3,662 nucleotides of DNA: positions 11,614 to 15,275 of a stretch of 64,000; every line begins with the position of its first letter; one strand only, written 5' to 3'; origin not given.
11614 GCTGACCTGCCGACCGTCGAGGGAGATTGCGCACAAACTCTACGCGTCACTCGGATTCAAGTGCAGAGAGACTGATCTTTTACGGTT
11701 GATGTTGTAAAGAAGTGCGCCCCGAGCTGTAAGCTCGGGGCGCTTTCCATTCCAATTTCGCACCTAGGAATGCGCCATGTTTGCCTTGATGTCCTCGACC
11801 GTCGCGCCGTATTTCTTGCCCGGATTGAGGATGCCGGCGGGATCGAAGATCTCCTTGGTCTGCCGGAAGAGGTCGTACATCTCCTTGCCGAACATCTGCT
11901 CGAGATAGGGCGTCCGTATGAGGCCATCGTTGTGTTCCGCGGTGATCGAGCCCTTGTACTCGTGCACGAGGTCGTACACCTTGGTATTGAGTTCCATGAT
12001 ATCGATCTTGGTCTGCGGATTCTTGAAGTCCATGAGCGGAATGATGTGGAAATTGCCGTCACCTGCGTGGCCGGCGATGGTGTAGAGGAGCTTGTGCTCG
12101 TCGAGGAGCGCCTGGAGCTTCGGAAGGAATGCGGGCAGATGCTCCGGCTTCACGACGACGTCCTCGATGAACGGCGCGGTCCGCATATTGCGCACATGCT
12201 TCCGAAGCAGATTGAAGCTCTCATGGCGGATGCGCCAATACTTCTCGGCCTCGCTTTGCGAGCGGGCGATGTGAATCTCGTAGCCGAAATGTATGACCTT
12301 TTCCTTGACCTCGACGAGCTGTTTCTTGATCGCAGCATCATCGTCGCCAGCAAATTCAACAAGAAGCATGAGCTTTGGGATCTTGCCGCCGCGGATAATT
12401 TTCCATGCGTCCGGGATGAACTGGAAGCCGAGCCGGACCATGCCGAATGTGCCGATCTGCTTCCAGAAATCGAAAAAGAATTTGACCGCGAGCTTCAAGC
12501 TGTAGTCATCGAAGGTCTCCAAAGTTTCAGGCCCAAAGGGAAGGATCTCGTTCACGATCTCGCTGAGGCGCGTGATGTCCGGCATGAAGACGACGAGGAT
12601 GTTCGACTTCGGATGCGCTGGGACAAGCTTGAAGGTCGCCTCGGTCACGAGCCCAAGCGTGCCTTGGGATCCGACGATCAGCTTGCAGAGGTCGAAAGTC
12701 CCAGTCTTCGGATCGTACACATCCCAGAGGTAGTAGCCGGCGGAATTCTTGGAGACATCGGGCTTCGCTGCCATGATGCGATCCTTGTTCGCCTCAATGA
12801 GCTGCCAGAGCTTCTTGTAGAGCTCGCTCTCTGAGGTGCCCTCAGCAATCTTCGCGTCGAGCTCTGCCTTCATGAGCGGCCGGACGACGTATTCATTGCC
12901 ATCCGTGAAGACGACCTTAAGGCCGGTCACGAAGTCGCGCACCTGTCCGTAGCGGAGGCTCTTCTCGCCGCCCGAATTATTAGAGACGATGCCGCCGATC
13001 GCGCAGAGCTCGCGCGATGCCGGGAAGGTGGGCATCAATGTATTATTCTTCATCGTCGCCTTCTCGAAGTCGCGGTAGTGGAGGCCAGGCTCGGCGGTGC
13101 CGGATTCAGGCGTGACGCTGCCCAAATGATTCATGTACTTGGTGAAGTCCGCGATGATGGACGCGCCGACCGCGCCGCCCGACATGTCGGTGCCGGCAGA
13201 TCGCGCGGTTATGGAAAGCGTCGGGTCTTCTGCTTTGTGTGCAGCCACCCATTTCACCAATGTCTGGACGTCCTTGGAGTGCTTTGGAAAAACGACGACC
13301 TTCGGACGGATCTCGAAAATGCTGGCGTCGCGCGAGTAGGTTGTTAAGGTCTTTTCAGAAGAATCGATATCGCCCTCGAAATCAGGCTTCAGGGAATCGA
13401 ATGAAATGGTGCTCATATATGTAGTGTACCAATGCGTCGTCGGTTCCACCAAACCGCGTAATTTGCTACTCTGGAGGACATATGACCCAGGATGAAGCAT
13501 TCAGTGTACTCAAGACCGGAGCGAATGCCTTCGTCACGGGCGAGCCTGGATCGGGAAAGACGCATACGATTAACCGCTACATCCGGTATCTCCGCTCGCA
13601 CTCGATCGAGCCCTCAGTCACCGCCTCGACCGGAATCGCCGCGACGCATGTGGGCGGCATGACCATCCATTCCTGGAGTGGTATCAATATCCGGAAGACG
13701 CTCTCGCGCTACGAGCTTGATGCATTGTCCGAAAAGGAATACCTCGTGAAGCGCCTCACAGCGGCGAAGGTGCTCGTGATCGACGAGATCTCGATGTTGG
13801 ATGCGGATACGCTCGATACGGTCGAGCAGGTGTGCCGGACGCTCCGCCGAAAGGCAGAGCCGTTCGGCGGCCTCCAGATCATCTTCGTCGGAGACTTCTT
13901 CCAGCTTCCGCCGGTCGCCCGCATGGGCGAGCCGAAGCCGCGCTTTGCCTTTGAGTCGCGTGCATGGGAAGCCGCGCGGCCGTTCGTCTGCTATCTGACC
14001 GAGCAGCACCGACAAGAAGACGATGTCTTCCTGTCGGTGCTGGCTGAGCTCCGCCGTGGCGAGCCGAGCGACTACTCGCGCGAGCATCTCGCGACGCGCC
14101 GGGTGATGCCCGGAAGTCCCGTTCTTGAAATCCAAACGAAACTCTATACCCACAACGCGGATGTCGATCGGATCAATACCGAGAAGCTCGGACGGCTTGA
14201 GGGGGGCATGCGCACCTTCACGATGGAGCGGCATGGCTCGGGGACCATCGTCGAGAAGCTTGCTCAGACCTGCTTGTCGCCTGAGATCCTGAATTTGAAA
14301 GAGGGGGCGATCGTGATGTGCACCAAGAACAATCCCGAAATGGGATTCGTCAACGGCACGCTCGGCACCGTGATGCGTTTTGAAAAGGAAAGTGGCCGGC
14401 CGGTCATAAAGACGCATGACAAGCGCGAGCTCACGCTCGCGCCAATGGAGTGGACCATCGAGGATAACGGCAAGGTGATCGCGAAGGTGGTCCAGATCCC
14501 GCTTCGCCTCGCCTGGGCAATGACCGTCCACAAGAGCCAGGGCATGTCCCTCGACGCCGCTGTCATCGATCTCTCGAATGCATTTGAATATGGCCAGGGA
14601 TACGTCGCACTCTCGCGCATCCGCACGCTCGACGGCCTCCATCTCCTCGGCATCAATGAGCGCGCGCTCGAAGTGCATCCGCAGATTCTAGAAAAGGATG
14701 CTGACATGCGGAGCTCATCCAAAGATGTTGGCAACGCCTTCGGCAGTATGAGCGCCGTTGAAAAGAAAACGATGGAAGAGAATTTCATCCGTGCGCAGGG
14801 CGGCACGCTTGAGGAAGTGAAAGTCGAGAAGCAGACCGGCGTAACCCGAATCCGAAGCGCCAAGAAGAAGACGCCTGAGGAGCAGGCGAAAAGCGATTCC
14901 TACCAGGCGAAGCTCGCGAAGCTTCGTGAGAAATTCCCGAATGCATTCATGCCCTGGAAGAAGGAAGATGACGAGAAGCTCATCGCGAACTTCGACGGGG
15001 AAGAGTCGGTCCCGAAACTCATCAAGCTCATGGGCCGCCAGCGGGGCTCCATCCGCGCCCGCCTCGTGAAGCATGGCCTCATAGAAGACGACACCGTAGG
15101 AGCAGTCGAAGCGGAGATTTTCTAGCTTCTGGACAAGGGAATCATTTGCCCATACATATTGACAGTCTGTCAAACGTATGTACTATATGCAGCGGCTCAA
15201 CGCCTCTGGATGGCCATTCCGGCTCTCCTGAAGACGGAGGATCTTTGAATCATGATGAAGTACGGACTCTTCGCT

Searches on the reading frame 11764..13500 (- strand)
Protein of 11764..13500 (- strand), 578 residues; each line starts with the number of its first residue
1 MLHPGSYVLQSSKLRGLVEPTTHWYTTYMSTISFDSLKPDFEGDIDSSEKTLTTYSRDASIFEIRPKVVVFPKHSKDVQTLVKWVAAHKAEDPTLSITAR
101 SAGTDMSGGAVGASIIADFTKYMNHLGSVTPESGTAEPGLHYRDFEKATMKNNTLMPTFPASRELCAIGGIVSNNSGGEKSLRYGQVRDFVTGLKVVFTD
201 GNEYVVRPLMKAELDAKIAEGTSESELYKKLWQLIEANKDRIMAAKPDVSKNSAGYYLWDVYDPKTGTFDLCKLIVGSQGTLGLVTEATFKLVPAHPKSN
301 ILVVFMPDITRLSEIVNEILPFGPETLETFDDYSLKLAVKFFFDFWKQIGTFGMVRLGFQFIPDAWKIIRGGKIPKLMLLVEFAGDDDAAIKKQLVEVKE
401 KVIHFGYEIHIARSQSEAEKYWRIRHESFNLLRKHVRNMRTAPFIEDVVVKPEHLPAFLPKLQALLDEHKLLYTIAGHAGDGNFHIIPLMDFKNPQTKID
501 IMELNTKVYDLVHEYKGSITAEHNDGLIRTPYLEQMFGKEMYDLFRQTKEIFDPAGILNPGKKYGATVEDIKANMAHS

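Call 36: search_protein_families(library=pfam, proteins=[window:11764-13500:-], max_evalue=0.001)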
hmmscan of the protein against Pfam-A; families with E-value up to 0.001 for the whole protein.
window:11764-13500:- (578 aa): 2 families
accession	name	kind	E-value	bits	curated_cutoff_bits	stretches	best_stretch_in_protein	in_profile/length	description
PF02913.24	FAD-oxidase_C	-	1.6e-50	172.6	21.2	1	299-562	5-247/248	FAD linked oxidases, C-terminal domain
PF01565.28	FAD_binding_4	-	2.9e-24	85.8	26.4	1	66-202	1-134/139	FAD binding domain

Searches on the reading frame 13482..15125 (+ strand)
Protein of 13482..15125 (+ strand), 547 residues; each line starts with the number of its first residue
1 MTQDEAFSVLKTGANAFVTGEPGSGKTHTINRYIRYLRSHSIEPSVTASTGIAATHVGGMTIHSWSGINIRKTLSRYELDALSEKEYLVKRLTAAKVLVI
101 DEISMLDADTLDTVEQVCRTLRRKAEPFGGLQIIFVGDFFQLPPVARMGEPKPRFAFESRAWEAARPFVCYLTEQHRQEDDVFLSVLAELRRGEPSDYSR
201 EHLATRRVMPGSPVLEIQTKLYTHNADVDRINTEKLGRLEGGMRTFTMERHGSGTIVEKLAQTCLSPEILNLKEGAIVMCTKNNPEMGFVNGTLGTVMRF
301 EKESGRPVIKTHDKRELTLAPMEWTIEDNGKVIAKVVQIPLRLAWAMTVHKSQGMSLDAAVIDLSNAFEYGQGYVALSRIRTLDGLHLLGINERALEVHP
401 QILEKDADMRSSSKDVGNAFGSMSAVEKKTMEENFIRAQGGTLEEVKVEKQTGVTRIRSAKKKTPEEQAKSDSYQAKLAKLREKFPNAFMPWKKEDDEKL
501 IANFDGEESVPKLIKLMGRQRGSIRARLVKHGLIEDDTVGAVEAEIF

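Call 36: search_protein_families(library=pfam, proteins=[window:13482-15125:+], max_evalue=0.001)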
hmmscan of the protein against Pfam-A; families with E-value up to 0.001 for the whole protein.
window:13482-15125:+ (547 aa): 10 families
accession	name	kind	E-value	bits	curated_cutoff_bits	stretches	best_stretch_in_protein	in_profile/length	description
PF05970.20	PIF1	-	9.8e-35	120.6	25.9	1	11-181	20-192/223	PIF1-like helicase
PF13604.12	AAA_30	-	1.1e-14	55.1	27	1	3-196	6-174/191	AAA domain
PF13245.12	AAA_19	-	1e-13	52.1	25.1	1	3-146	1-133/134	AAA domain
PF21530.3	Pif1_2B_dom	-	1.4e-08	34.8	23.9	1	258-300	4-47/47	DNA helicase Pif1, 2B domain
PF13401.12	AAA_22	-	2.3e-08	34.9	27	1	14-137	6-122/130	AAA domain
PF02689.20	Herpes_Helicase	-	1.3e-05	23.9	27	1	331-382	717-770/808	Helicase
PF13191.12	AAA_16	-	2.7e-05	25.2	32.6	0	12-122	21-160/167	AAA ATPase domain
PF18335.7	SH3_13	-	0.00014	22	41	1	272-306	26-60/65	ATP-dependent RecD-like DNA helicase SH3 domain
PF03266.21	NTPase_1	-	0.00027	21.3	23.9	0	16-43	2-31/168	NTPase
PF13538.12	UvrD_C_2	-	0.00063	20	27.4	0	343-379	1-44/52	UvrD-like helicase C-terminal domain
